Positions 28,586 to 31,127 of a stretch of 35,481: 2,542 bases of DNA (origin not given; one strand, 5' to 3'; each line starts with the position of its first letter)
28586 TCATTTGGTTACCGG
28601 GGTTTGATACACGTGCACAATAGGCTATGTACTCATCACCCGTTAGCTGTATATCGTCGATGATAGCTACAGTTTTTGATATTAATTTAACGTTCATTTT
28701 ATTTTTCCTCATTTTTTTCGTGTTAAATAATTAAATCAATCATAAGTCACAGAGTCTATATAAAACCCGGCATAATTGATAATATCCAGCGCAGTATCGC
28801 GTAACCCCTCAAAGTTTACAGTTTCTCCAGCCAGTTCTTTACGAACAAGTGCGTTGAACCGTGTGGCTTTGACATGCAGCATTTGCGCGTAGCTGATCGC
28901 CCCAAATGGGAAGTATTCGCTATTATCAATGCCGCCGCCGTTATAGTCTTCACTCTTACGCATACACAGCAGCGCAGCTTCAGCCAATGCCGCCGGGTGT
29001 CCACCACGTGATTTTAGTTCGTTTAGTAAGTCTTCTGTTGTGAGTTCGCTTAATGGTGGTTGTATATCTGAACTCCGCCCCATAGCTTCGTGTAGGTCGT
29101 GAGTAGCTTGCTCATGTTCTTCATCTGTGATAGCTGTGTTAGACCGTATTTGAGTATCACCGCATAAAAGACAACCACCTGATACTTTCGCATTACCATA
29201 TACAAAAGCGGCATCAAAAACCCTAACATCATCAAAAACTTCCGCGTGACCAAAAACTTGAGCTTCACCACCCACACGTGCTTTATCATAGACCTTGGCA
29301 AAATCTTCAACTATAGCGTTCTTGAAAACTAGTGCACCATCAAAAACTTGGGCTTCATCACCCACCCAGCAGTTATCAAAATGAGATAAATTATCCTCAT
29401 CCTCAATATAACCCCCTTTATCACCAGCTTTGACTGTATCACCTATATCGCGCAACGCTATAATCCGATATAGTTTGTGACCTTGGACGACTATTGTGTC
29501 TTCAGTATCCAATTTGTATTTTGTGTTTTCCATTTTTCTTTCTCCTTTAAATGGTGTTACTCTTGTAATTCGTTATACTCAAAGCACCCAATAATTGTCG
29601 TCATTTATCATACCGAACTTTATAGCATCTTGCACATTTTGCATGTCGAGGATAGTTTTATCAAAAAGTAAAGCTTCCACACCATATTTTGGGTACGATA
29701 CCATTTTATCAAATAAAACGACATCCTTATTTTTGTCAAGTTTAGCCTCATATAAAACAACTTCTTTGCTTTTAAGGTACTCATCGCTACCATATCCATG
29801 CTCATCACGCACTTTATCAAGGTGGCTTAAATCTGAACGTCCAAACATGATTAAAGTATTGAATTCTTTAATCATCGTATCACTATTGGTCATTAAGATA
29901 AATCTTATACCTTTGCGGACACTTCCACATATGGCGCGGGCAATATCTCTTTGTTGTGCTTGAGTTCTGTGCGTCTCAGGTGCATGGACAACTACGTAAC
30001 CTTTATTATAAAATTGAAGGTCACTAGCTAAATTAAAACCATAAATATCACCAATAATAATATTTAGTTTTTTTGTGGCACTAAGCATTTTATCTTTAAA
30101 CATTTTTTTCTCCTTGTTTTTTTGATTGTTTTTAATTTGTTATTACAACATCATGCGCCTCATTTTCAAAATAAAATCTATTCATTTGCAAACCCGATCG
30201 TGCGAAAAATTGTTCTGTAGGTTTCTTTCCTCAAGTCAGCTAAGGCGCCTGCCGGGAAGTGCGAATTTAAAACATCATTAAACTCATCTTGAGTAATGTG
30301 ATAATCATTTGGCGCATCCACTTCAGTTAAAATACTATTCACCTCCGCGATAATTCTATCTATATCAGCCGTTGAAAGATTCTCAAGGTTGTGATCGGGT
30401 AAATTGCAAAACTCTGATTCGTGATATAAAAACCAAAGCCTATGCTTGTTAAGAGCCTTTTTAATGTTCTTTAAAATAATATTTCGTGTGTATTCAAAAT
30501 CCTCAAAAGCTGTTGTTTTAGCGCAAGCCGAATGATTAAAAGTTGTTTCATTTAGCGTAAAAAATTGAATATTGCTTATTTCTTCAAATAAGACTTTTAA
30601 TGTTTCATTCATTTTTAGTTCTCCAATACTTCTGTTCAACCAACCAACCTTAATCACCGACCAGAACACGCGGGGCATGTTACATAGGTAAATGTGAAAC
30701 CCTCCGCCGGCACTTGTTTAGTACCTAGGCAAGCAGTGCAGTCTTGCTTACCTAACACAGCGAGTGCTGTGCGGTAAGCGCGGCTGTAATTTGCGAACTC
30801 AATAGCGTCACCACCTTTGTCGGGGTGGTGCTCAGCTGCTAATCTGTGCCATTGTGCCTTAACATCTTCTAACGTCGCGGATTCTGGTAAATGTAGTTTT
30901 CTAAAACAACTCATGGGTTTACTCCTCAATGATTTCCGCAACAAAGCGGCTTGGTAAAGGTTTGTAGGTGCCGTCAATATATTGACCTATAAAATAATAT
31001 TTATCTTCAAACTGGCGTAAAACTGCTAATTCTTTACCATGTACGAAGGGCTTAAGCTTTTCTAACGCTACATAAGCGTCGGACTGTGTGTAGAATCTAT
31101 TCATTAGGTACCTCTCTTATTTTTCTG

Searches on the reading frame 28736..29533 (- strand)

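Call 40: search_protein_families(library=phrogs, proteins=[window:28736-29533:-], max_evalue=0.001)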
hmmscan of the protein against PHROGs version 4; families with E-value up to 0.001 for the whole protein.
window:28736-29533:- (265 aa): 6 families
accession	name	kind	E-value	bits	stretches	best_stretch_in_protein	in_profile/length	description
phrog_5070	-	unknown function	3e-45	154.9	1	3-138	2-136/182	-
phrog_7964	-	unknown function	3.1e-42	145.4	1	2-137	24-158/269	-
phrog_18404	-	other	2.2e-16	60.8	1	189-262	175-248/264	hydrolase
phrog_20149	-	unknown function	4.9e-16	59.6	1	4-55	3-53/53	-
phrog_1485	-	unknown function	0.00052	20.5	1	177-256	20-94/238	-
phrog_5353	-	unknown function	0.00059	20.5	0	41-117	108-179/256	-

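Call 65: search_protein_families(library=pfam, proteins=[window:28736-29533:-], max_evalue=0.001)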
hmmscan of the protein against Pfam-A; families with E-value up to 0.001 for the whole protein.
window:28736-29533:- (265 aa): 1 family
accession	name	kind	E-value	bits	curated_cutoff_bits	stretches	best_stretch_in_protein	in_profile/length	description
PF18836.7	B_solenoid_ydck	-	2.2e-06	27.6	30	0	109-124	1-16/17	YdcK Beta solenoid repeat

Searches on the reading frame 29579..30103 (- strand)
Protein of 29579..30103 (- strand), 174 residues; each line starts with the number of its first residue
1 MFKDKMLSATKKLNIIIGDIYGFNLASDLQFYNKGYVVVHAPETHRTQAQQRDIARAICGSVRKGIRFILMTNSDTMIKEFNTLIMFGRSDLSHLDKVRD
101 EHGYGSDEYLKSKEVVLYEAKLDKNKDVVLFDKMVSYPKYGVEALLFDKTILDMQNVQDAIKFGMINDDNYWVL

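Call 40: search_protein_families(library=phrogs, proteins=[window:29579-30103:-], max_evalue=0.001)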
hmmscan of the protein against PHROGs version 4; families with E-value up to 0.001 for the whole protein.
window:29579-30103:- (174 aa): 1 family
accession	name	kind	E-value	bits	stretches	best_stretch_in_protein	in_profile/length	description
phrog_13167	-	unknown function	1.3e-08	35.2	1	28-167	332-467/477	-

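Call 65: search_protein_families(library=pfam, proteins=[window:29579-30103:-], max_evalue=0.001)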
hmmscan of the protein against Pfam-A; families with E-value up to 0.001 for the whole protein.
window:29579-30103:- (174 aa): 0 families

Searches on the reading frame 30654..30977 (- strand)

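Call 65: search_protein_families(library=pfam, proteins=[window:30654-30977:-], max_evalue=0.001)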
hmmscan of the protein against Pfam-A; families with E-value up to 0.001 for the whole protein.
window:30654-30977:- (107 aa): 1 family
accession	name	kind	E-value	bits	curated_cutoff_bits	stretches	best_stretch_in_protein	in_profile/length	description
PF00226.36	DnaJ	-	4.8e-06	27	27.8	1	25-68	3-50/63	DnaJ domain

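Call 67: search_protein_families(library=phrogs, proteins=[window:30654-30977:-], max_evalue=0.001)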
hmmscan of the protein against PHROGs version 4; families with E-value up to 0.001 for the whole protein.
window:30654-30977:- (107 aa): 1 family
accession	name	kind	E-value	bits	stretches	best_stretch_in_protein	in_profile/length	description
phrog_15863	-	unknown function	0.00085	19.7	1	33-75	153-197/312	-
